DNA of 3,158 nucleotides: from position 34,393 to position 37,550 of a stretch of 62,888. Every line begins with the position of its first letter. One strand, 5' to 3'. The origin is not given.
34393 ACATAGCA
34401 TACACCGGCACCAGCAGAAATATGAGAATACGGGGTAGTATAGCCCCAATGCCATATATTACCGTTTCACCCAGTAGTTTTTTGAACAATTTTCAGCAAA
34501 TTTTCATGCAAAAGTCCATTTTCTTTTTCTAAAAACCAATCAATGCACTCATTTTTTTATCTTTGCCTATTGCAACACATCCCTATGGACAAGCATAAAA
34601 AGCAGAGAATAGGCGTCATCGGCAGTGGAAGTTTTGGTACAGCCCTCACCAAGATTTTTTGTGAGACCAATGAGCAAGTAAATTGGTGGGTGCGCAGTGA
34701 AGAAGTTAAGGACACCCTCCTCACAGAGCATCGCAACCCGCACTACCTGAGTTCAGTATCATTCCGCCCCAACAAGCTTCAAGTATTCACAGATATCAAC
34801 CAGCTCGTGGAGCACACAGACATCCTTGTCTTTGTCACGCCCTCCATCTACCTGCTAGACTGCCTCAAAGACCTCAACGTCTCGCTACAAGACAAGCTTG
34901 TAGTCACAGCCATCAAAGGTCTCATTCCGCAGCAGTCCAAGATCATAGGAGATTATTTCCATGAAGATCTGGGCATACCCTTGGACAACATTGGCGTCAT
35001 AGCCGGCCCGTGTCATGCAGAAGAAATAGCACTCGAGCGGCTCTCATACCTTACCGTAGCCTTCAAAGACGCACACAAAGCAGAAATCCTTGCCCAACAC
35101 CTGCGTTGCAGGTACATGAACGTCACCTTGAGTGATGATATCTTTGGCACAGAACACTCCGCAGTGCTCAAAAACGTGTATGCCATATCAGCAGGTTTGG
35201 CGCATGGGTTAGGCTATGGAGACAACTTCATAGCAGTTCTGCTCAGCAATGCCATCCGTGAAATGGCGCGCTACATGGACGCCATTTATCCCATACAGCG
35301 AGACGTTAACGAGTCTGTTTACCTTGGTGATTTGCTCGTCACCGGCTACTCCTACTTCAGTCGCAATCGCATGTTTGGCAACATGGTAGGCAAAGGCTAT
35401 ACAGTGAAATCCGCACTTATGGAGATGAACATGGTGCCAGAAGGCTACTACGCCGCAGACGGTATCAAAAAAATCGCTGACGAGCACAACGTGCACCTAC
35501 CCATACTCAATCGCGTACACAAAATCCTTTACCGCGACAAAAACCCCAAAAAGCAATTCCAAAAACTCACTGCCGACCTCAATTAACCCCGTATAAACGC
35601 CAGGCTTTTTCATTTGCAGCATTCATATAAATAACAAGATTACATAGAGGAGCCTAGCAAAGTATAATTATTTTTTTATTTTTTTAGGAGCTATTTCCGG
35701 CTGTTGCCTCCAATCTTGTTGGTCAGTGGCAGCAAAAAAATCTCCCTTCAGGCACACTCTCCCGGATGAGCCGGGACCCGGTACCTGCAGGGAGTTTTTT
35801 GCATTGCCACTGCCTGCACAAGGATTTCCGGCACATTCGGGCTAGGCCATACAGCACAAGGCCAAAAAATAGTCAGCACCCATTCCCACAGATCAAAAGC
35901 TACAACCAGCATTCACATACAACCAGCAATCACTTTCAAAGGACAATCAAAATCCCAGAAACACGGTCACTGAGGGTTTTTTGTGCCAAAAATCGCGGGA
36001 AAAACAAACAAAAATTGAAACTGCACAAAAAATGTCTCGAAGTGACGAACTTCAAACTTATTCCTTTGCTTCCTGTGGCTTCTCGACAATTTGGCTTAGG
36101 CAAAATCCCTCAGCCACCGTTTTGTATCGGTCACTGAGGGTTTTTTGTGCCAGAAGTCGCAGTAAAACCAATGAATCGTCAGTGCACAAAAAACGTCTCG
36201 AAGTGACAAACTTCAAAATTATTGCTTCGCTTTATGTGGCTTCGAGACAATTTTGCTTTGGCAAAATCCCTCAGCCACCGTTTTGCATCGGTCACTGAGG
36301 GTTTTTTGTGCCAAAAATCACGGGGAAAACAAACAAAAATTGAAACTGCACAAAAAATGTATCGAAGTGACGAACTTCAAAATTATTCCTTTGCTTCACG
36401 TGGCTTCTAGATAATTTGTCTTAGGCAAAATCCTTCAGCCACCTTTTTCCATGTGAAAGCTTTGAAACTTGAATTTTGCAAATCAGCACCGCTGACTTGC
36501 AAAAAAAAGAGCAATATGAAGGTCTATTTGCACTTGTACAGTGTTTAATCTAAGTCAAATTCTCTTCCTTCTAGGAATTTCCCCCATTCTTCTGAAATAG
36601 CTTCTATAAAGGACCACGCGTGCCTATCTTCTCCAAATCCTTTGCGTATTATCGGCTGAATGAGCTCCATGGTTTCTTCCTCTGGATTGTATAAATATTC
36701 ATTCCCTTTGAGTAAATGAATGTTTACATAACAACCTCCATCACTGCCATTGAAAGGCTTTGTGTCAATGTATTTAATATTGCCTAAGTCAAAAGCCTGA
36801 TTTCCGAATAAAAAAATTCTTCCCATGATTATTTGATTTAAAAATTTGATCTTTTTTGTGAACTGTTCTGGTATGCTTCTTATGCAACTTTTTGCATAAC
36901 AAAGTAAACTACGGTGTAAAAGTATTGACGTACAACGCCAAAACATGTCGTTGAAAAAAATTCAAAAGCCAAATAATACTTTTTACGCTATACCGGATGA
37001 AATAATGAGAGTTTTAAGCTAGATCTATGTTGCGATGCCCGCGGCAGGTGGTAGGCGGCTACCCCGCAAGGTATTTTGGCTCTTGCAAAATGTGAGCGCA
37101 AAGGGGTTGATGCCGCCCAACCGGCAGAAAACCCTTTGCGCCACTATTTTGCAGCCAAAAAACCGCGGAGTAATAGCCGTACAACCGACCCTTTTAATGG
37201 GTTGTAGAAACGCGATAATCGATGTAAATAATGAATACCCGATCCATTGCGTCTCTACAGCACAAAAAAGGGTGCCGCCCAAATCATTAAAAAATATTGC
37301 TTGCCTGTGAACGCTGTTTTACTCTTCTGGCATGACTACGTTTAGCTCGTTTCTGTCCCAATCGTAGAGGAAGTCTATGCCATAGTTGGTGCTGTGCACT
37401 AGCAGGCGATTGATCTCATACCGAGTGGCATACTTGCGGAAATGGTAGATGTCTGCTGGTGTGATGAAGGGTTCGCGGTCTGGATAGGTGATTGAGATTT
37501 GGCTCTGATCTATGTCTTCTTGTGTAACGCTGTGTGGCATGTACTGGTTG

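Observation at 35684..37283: Expanded element E3: B-module, three tandem terminator-bounded 161-164 bp units, an orphan 93-aa ORF, then the A-module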

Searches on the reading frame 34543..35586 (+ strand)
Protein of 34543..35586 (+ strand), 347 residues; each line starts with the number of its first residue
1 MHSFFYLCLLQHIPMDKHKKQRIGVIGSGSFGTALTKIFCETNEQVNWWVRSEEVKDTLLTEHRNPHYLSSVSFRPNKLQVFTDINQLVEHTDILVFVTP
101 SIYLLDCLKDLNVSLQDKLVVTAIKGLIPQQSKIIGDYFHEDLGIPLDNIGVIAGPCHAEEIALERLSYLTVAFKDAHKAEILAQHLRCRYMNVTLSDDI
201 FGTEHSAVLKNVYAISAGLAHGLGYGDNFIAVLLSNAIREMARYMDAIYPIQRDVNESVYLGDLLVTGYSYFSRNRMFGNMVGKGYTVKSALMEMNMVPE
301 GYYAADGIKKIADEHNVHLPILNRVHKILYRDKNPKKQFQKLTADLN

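Call 12: search_protein_families(library=pfam, proteins=[window:34543-35586:+], max_evalue=0.01)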
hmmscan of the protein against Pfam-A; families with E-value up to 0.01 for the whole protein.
window:34543-35586:+ (347 aa): 5 families
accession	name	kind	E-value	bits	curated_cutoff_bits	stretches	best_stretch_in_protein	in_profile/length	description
PF07479.19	NAD_Gly3P_dh_C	-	5.8e-41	140.4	25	1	199-338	1-140/142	NAD-dependent glycerol-3-phosphate dehydrogenase C-terminus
PF01210.29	NAD_Gly3P_dh_N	-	2e-33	116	23.1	1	23-178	2-156/158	NAD-dependent glycerol-3-phosphate dehydrogenase N-terminus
PF20618.3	GPD_NAD_C_bact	-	6.9e-18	65.4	27.6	1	260-325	2-66/66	Bacterial GPD, NAD-dependent C-terminal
PF03807.23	F420_oxidored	-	1.8e-05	25.7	21.6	1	22-123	1-91/94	NADP oxidoreductase coenzyme F420-dependent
PF02558.23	ApbA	-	0.0099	15.9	22.2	0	23-121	1-96/150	Ketopantoate reductase PanE/ApbA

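Call 17: find_encoding_contigs(protein=window:34543-35586:+, flank=6000, max_places=10)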
Protein window:34543-35586:+ (347 aa): 1 contig read that carries it; 1 place shown.
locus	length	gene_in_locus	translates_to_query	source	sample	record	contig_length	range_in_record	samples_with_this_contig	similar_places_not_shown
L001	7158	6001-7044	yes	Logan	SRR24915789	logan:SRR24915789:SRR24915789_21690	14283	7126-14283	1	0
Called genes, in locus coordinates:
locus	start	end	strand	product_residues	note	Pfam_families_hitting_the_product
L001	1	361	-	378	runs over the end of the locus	PF16125:DUF4837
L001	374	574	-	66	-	PF02416:TatA_B_E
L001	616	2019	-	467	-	PF01551:Peptidase_M23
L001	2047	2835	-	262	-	PF14125:DUF4292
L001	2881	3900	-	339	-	PF00483:NTP_transferase, PF12804:NTP_transf_3 (weak), PF25084:LbH_EIF2B (weak), PF00132:Hexapep (weak), PF25087:GMPPB_C (weak)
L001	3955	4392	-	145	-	PF00692:dUTPase, PF22769:DCD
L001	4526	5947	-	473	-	PF01943:Polysacc_synt, PF13440:Polysacc_synt_3, PF01554:MatE (weak)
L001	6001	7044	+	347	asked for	PF01210:NAD_Gly3P_dh_N, PF03807:F420_oxidored (faint), PF07479:NAD_Gly3P_dh_C, PF20618:GPD_NAD_C_bact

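Call 20: find_related_loci(query=window:34543-35586:+, collection=genome_contigs, flank=10000)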
Query window:34543-35586:+ (347 aa) in genome_contigs; peptide patterns used: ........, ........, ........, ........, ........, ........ (x = any residue, [..] = any of these).
72 stretches matched a pattern; 51 encode a relative of the query (tblastn E <= 1e-3); 51 distinct loci.
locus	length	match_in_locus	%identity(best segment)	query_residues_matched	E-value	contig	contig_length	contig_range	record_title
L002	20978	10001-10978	73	22-347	1e-166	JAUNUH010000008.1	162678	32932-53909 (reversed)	MAG: Flavobacteriaceae bacterium isolate S5R_St_19 NODE_35_length_162678_cov_26.351623, whole genome shotgun sequence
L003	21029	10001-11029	66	7-347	7e-157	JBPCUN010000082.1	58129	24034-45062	MAG: Weeksellaceae bacterium isolate MAG_seacave_112 S1Ck127_3180773, whole genome shotgun sequence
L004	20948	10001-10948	70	20-335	4e-154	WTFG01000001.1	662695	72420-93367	Flavobacteriaceae bacterium Ap0902 1, whole genome shotgun sequence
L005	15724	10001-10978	67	22-347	4e-148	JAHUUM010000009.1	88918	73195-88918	Weeksellaceae bacterium TAE3-ERU29 Seq9, whole genome shotgun sequence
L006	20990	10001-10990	57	20-347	1e-127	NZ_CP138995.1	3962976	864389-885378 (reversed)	Allomuricauda sp. R78024 chromosome, complete genome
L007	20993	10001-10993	54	19-347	2e-123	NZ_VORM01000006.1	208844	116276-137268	Subsaximicrobium wynnwilliamsii strain G#7(T) NODE_6_length_208844_cov_161.553, whole genome shotgun sequence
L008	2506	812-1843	51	4-347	6e-128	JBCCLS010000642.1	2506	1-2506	MAG: Bacteroidota bacterium isolate P01_C01_bin.32 k141_1821916_length_2506_cov_11.0000, whole genome shotgun sequence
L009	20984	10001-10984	53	22-347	2e-121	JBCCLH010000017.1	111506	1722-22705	MAG: Bacteroidota bacterium isolate P01_C01_bin.22 k141_1835836_length_111506_cov_39.9727, whole genome shotgun sequence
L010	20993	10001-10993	53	19-347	1e-121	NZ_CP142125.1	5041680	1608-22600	Kordia algicida OT-1 chromosome, complete genome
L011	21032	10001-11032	52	4-347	3e-121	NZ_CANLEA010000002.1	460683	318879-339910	Uncultured Kordia sp. isolate 2-867.fasta NODE_2, whole genome shotgun sequence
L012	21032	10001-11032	51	4-347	1e-120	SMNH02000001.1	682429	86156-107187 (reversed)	Kordia sp. TARA_039_SRF c_000000000001, whole genome shotgun sequence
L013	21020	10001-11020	52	9-343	2e-120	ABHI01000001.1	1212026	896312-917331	Flavobacteriales bacterium ALC-1 1103813602123, whole genome shotgun sequence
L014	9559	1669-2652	54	22-347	4e-120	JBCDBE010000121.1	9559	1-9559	MAG: Bacteroidota bacterium isolate P01_F01_bin.76 k141_485617_length_9559_cov_12.0000, whole genome shotgun sequence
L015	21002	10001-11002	54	15-347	3e-120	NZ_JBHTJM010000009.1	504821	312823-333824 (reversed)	Pseudofulvibacter geojedonensis strain CCUG 62114 GCM70027497_4, whole genome shotgun sequence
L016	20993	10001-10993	52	19-347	3e-120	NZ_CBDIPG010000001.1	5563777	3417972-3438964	MAG: Kordia sp. isolate C9799-m2-bin15 P-CCAP979-9-C1, whole genome shotgun sequence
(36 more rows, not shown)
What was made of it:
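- On Flavo-1 (RF01705): The nearest GpsA relatives are Flavobacteriaceae and Weeksellaceae MAGs at 66-73% identity (call 20).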

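Call 68: list_cluster_members(proteins=[window:34543-35586:+, window:37319-38230:-, window:3288-3989:+, window:4794-5678:-, window:14928-16313:-, window:17335-18021:+, window:19953-21200:+, window:21727-22965:-, window:59979-61562:+, window:61840-62403:-])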
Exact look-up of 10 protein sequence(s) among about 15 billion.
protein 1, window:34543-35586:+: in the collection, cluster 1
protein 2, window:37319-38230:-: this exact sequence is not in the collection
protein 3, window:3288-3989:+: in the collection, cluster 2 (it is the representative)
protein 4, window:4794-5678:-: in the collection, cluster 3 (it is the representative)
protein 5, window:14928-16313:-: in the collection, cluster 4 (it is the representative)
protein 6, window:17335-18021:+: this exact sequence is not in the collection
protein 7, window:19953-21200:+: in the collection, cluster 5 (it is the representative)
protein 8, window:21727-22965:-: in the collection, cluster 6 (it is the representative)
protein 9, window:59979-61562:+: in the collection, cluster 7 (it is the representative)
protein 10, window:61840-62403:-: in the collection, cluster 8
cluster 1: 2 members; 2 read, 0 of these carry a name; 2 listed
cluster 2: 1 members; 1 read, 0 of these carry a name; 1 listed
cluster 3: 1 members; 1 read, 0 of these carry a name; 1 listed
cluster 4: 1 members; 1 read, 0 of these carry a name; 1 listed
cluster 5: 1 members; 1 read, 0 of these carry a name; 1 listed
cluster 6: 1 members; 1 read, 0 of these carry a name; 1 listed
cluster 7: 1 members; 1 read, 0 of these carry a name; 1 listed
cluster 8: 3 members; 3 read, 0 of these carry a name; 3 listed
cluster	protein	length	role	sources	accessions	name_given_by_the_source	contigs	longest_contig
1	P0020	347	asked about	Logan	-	-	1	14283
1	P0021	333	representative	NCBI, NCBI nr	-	-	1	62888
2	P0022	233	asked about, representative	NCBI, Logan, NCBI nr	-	-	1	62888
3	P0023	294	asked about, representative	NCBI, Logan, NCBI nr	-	-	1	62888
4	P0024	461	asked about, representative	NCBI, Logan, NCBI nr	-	-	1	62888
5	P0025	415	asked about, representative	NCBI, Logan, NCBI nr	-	-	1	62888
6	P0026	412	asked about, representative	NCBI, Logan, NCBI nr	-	-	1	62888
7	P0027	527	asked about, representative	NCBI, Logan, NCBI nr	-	-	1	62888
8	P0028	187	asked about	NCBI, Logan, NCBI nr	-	-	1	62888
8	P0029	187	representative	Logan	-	-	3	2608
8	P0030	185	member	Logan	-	-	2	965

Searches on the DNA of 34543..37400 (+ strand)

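Call 9: search_rna_families(source=window, start=35500, end=37400, threshold=evalue, max_evalue=5)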
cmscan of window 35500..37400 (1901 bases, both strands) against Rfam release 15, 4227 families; matches with E-value up to 5: 3.
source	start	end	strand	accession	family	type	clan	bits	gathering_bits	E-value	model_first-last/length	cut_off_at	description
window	35690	35847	-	RF01705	Flavo-1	Gene; sRNA;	-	25.1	42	0.017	1-76/76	no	Flavo-1 RNA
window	36921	36984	+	RF01393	isrJ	Gene; sRNA;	-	17.4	37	3.8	1-75/75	no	isrJ Hfq binding RNA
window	35610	35739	+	RF00452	MIR172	Gene; miRNA;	-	16.6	70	3.2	1-114/114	no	mir-172 microRNA precursor family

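Call 42: search_rna_families(sources=[L002, L003, L004, L005, L006, L007, L010], threshold=gathering)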
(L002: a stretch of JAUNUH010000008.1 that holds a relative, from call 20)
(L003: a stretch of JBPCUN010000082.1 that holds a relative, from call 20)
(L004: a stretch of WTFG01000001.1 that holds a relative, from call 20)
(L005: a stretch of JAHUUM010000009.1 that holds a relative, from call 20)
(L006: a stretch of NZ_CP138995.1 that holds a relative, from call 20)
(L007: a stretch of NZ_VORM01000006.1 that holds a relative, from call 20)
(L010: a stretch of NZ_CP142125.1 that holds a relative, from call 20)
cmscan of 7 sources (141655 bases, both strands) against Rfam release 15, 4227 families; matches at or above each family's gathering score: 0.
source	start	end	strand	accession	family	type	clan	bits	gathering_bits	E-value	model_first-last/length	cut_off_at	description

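Call 72: search_dna_similar(query=window:35665-37295:+, collection=phages, mode=distant, max_evalue=0.001, max_rows=15)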
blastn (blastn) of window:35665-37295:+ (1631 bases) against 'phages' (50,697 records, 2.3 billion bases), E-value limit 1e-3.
No match.
